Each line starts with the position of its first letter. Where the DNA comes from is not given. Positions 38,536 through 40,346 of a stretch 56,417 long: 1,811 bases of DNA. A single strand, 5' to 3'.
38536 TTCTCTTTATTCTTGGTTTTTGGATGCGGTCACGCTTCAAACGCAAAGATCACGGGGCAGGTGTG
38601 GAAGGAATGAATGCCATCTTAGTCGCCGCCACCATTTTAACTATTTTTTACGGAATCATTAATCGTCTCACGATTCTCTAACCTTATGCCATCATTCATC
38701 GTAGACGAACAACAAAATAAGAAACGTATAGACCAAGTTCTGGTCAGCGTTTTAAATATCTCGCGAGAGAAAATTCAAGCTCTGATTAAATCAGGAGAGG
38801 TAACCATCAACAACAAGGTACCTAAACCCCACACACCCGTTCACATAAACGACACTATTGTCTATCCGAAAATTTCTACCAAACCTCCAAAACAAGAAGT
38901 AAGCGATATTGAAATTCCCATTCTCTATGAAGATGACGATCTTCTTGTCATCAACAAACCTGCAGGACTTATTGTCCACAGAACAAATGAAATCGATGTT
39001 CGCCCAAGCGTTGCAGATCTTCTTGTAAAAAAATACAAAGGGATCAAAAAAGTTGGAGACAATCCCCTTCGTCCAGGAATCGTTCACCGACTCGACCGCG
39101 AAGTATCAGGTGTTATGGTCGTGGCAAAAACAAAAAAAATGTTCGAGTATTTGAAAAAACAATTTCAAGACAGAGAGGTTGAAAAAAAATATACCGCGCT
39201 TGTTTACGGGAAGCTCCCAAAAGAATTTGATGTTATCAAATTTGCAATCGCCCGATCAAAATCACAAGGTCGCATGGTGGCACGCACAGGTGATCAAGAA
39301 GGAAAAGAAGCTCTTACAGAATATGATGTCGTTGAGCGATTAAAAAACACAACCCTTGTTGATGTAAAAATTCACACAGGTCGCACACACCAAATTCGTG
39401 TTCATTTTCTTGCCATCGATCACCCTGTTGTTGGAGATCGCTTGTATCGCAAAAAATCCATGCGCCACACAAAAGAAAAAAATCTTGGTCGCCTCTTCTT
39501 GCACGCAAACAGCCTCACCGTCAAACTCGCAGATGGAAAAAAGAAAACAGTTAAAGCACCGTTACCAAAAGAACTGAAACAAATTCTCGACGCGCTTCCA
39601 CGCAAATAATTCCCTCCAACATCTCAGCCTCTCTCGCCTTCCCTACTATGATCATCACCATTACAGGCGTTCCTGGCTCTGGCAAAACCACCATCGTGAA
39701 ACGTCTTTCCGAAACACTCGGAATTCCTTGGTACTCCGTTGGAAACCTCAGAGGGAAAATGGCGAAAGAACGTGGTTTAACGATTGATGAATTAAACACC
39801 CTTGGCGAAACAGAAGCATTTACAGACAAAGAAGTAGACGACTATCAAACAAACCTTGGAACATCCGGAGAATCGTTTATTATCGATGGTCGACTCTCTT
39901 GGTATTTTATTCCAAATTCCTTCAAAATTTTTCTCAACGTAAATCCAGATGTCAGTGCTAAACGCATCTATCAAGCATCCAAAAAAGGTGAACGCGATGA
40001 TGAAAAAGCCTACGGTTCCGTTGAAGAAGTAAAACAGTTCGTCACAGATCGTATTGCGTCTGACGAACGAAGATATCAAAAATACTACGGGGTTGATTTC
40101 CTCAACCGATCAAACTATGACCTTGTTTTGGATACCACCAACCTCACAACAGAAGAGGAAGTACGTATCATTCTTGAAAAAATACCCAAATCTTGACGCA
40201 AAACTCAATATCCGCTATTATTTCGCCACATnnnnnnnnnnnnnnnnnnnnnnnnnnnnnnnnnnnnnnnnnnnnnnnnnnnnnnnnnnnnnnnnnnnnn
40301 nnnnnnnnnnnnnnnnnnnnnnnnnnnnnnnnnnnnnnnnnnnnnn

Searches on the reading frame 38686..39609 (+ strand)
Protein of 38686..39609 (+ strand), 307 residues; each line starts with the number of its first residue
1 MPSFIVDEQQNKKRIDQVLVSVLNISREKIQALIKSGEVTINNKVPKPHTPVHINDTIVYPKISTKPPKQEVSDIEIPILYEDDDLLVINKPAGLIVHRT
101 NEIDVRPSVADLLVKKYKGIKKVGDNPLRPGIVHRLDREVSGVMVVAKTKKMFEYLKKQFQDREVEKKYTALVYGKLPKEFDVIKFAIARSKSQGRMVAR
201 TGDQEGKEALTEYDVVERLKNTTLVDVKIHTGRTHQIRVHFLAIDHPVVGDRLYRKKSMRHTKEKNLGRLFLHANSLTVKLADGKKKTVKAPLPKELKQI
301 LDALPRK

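Call 40: search_protein_families(library=pfam, proteins=[window:38686-39609:+], max_evalue=0.001)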
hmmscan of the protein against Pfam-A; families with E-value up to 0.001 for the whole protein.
window:38686-39609:+ (307 aa): 2 families
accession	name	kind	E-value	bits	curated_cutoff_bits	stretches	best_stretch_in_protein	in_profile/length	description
PF00849.27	PseudoU_synth_2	-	8.2e-36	124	26.8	1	85-242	1-151/152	RNA pseudouridylate synthase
PF01479.30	S4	-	1.5e-08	34.7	22.8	1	14-58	2-48/48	S4 domain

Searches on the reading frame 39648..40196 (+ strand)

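Call 40: search_protein_families(library=pfam, proteins=[window:39648-40196:+], max_evalue=0.001)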
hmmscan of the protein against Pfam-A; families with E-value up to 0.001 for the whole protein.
window:39648-40196:+ (182 aa): 11 families
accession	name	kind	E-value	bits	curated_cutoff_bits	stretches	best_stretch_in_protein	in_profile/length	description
PF13189.12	Cytidylate_kin2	-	5.5e-20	72.7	28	1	2-164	1-175/176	Cytidylate kinase-like family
PF13238.12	AAA_18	-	2.8e-14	54.1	29.4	1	3-118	1-119/128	AAA domain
PF13207.12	AAA_17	-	6.7e-13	49.5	27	1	6-118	1-129/136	AAA domain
PF02224.24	Cytidylate_kin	-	1.3e-09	38.6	26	1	65-180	104-210/211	Cytidylate kinase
PF13671.12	AAA_33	-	1.8e-05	25.5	27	1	3-79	2-75/143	AAA domain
PF13521.12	AAA_28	-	5.4e-05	23.9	27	1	3-29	2-28/164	AAA domain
PF01712.25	dNK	-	7.1e-05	23.1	27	0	3-29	1-27/203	Deoxynucleoside kinase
PF07931.18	CPT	-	9.1e-05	22.8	22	0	1-55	2-58/172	Chloramphenicol phosphotransferase-like protein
PF03266.21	NTPase_1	-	0.00043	20.6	23.9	1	3-26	2-25/168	NTPase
PF13401.12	AAA_22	-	0.00063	20.5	27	1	2-25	7-30/130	AAA domain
PF01443.25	Viral_helicase1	-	0.00081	19.7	21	0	3-29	1-22/228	Viral superfamily 1 RNA helicase core domain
